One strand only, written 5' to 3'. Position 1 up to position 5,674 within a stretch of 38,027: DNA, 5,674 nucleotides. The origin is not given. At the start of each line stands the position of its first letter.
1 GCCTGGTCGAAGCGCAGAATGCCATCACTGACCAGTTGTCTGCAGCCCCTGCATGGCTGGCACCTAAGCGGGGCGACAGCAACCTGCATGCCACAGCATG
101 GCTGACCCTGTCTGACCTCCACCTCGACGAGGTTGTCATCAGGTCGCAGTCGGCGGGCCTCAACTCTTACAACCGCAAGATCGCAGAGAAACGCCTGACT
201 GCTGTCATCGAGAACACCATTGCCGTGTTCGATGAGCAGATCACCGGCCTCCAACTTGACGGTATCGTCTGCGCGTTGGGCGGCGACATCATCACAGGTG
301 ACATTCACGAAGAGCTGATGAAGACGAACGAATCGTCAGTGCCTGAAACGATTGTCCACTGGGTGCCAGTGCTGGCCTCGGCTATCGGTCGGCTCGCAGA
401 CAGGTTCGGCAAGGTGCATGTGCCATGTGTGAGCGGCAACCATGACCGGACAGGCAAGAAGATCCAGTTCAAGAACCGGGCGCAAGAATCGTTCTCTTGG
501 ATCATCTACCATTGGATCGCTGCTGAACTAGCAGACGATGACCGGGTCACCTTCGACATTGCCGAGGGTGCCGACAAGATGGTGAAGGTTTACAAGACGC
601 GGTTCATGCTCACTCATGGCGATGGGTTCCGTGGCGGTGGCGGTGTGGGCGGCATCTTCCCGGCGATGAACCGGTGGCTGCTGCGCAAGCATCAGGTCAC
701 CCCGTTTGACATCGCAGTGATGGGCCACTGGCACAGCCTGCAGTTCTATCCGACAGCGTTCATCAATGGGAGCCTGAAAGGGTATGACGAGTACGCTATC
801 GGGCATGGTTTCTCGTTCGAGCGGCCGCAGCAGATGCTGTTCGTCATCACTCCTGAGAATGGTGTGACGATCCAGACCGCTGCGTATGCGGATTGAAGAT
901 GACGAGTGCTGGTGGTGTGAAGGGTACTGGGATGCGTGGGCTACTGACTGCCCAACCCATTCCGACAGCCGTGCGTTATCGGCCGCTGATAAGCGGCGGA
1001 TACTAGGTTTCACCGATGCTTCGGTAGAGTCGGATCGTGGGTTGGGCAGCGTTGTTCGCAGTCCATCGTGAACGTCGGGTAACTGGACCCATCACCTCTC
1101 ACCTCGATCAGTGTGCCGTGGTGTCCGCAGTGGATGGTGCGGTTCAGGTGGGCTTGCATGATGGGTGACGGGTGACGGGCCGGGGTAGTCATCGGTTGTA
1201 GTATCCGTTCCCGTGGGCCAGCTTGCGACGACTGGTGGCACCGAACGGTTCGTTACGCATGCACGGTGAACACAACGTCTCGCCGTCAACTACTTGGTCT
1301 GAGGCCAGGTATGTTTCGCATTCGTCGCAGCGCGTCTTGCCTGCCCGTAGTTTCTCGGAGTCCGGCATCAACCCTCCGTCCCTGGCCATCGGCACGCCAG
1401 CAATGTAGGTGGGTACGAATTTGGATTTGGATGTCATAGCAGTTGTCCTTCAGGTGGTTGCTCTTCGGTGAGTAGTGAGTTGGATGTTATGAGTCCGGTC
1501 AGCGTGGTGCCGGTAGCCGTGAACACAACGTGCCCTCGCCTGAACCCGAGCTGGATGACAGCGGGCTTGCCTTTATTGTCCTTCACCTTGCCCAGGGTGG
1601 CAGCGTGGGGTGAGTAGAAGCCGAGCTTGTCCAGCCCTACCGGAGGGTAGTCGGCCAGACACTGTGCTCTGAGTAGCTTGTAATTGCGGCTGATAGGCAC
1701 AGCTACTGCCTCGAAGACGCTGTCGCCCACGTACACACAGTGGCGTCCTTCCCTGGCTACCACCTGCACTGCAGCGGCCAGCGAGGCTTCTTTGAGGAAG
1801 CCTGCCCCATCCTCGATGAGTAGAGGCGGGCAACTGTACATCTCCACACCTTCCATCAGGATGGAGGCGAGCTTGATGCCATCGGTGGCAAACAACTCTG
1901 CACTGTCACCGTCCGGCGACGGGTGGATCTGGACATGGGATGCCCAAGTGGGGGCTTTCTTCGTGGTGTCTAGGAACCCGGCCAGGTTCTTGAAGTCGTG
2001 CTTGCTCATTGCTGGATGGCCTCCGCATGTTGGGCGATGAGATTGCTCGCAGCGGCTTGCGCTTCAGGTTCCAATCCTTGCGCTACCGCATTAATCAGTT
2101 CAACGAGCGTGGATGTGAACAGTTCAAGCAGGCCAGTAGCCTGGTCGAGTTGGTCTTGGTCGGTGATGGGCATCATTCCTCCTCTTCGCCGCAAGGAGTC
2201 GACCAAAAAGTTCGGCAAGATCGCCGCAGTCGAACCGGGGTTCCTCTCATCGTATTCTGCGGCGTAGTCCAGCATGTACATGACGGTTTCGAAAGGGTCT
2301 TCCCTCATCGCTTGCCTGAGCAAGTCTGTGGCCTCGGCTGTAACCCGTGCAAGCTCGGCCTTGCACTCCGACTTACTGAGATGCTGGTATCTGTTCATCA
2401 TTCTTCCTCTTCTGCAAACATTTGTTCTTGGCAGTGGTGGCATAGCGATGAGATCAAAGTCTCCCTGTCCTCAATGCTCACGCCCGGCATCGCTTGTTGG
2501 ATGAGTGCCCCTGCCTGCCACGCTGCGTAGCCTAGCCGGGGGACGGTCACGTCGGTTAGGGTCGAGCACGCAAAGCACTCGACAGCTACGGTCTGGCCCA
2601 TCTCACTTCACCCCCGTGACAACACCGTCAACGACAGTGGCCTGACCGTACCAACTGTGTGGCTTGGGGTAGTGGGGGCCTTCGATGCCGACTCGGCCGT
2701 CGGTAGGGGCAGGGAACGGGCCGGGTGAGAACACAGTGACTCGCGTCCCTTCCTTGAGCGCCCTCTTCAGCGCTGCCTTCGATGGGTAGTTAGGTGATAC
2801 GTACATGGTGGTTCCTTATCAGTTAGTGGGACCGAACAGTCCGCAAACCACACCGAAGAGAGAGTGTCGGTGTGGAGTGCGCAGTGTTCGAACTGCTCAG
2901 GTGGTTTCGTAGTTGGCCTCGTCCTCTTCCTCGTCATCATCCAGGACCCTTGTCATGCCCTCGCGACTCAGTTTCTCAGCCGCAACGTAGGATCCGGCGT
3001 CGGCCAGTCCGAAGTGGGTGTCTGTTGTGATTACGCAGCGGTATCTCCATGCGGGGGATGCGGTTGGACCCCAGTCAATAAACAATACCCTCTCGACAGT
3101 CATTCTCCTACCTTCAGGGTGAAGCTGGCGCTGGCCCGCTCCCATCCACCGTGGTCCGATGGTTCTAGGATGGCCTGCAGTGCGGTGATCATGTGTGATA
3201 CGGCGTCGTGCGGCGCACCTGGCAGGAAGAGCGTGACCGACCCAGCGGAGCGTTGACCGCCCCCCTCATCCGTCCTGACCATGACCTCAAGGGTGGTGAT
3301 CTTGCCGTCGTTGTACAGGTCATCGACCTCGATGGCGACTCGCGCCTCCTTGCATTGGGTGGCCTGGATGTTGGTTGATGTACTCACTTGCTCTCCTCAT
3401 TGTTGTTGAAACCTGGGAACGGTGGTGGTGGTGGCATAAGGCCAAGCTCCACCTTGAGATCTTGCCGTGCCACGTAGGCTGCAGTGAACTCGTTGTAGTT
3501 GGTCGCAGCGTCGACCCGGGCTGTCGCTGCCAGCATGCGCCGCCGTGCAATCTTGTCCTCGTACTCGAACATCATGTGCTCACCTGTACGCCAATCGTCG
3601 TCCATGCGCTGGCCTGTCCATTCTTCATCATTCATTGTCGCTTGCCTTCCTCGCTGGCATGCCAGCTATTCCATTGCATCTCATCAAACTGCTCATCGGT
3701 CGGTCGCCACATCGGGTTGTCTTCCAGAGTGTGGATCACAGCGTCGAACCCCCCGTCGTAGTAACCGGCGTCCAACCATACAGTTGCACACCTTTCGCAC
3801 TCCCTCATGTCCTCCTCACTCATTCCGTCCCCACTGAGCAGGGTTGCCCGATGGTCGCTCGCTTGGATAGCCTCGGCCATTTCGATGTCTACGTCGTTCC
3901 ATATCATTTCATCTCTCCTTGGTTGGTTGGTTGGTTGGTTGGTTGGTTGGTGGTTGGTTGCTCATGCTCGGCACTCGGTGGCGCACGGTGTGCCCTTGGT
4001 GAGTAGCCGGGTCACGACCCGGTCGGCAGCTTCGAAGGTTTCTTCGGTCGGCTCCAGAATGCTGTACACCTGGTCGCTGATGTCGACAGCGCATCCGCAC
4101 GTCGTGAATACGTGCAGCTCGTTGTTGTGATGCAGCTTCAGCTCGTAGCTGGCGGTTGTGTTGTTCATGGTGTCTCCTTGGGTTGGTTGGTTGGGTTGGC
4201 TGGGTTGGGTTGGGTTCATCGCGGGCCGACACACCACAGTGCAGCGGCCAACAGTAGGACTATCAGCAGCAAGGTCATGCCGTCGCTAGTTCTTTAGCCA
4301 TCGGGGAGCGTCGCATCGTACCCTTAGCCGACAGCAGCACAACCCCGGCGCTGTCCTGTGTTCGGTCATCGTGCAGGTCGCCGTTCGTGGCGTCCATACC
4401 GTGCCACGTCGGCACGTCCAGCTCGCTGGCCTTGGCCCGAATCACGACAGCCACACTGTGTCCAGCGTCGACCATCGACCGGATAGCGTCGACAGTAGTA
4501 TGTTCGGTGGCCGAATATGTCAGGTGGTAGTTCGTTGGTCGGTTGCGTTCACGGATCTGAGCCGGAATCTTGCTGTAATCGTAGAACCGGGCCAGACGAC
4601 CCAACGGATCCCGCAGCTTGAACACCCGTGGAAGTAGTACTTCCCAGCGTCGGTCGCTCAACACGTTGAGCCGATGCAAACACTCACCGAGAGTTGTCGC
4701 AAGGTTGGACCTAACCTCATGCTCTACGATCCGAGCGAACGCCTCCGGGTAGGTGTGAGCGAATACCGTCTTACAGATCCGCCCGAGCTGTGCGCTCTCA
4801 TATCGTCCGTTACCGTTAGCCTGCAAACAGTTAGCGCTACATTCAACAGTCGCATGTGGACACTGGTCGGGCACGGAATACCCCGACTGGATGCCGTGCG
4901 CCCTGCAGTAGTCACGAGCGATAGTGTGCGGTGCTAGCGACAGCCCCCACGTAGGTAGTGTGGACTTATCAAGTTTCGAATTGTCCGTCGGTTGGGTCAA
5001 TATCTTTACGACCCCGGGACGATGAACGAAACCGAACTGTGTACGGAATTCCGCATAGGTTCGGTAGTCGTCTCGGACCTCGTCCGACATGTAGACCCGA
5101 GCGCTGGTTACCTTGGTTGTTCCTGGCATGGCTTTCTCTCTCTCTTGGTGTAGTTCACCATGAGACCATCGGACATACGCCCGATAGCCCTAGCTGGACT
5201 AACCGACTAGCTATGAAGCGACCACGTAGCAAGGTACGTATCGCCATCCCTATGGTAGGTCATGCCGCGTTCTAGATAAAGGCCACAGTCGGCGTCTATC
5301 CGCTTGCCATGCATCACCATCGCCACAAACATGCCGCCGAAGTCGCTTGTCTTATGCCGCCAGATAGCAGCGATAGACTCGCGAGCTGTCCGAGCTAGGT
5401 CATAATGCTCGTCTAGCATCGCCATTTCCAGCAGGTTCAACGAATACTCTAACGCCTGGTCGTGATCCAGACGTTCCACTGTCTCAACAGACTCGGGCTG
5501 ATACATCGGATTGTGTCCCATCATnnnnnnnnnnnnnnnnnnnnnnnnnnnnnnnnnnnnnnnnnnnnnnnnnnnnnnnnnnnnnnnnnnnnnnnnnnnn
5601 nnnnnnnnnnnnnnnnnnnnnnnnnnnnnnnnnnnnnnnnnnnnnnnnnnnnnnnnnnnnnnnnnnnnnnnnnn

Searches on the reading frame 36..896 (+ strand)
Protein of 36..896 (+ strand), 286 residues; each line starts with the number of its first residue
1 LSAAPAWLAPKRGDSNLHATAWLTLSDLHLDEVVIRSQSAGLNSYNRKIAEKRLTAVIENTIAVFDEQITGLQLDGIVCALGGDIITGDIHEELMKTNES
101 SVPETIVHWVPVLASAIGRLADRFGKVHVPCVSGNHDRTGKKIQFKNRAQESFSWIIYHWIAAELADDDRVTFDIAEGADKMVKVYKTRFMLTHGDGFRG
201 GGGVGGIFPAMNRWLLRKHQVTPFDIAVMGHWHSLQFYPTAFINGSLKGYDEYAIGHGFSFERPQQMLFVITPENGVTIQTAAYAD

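Call 24: search_protein_families(library=phrogs, proteins=[window:36-896:+], max_evalue=0.001)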
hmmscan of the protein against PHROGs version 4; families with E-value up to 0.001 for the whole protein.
window:36-896:+ (286 aa): 2 families
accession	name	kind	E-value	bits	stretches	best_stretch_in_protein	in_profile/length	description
phrog_284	-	DNA, RNA and nucleotide metabolism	7e-49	167.8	1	18-280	129-388/398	exonuclease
phrog_704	-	DNA, RNA and nucleotide metabolism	1e-10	42.3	1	16-263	133-365/390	DNA repair exonuclease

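Call 50: search_protein_families(library=pfam, proteins=[window:36-896:+], max_evalue=0.05)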
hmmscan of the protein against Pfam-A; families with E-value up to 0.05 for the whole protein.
window:36-896:+ (286 aa): 1 family
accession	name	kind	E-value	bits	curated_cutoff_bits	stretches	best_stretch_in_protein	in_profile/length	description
PF12850.12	Metallophos_2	-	0.00029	21.3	27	1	89-236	14-120/154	Calcineurin-like phosphoesterase superfamily domain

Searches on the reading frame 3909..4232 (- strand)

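Call 21: search_protein_families(library=phrogs, proteins=[window:3909-4232:-], max_evalue=0.001)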
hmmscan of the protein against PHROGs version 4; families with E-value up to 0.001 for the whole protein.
window:3909-4232:- (107 aa): 0 families

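Call 51: search_protein_families(library=pfam, proteins=[window:3909-4232:-], max_evalue=0.05)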
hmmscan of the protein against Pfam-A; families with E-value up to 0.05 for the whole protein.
window:3909-4232:- (107 aa): 1 family
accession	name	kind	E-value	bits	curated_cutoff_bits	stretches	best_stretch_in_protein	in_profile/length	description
PF04886.17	PT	-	0.0079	16.2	26.2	1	91-105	3-20/36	PT disordered repeat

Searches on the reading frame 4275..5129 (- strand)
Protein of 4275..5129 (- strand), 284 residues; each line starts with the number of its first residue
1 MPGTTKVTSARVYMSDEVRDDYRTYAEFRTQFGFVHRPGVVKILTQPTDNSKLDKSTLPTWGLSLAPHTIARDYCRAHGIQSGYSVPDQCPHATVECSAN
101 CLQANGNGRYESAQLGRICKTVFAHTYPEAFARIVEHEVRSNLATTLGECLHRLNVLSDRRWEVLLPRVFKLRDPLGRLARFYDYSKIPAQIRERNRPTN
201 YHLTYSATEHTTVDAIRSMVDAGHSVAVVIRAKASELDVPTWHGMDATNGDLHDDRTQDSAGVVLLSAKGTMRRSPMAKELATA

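Call 8: search_protein_families(library=pfam, proteins=[window:4275-5129:-], max_evalue=0.01)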
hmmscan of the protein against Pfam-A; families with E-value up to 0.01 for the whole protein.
window:4275-5129:- (284 aa): 1 family
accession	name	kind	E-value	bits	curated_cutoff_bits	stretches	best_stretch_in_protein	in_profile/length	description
PF17338.8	GP88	-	1.1e-21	78.2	24.4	1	50-271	7-219/230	Gene product 88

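Call 15: find_related_loci(query=window:4275-5129:-, collection=viral_contigs, flank=10000)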
Query window:4275-5129:- (284 aa) in viral_contigs; peptide patterns used: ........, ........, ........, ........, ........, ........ (x = any residue, [..] = any of these).
6 stretches matched a pattern; 5 encode a relative of the query (tblastn E <= 1e-3); 5 distinct loci.
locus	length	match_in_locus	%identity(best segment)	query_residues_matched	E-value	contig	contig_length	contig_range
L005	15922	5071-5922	97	1-284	0e+0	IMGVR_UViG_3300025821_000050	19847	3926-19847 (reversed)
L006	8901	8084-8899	96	1-272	0e+0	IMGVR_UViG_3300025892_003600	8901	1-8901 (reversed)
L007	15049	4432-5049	34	51-274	3e-26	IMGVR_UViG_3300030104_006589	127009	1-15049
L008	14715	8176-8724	31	81-265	4e-17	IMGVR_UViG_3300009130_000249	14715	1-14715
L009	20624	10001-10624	31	55-269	3e-17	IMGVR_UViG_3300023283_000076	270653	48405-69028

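Call 21: search_protein_families(library=phrogs, proteins=[window:4275-5129:-], max_evalue=0.001)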
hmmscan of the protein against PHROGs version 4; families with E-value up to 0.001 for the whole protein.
window:4275-5129:- (284 aa): 1 family
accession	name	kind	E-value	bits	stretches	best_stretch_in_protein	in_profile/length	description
phrog_1617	-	unknown function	1.2e-49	169.9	1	15-275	15-262/273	-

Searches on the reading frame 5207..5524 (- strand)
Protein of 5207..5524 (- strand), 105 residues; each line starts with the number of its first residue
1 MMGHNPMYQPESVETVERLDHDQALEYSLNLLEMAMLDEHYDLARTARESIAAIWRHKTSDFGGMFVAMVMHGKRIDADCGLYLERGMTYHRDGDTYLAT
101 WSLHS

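Call 8: search_protein_families(library=pfam, proteins=[window:5207-5524:-], max_evalue=0.01)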
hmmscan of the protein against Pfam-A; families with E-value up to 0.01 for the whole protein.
window:5207-5524:- (105 aa): 0 families

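Call 21: search_protein_families(library=phrogs, proteins=[window:5207-5524:-], max_evalue=0.001)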
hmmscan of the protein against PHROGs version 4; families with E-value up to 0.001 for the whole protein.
window:5207-5524:- (105 aa): 0 families

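Call 51: search_protein_families(library=pfam, proteins=[window:5207-5524:-], max_evalue=0.05)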
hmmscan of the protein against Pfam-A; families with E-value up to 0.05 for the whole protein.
window:5207-5524:- (105 aa): 0 families

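Call 100: find_related_loci(query=window:5207-5521:-, collection=viral_contigs, flank=4000)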
Query window:5207-5521:- (104 aa) in viral_contigs; peptide patterns used: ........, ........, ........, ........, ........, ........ (x = any residue, [..] = any of these).
2 stretches matched a pattern, but none encodes a relative of the query by tblastn (E <= 1e-3).
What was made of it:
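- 5207..5524 (-): First leftward gene (105 aa). Together with 5525-6397 it forms a variable cassette. No relative was found in IMG/VR (call 100) and there is no Pfam or PHROG hit (calls 21, 51).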
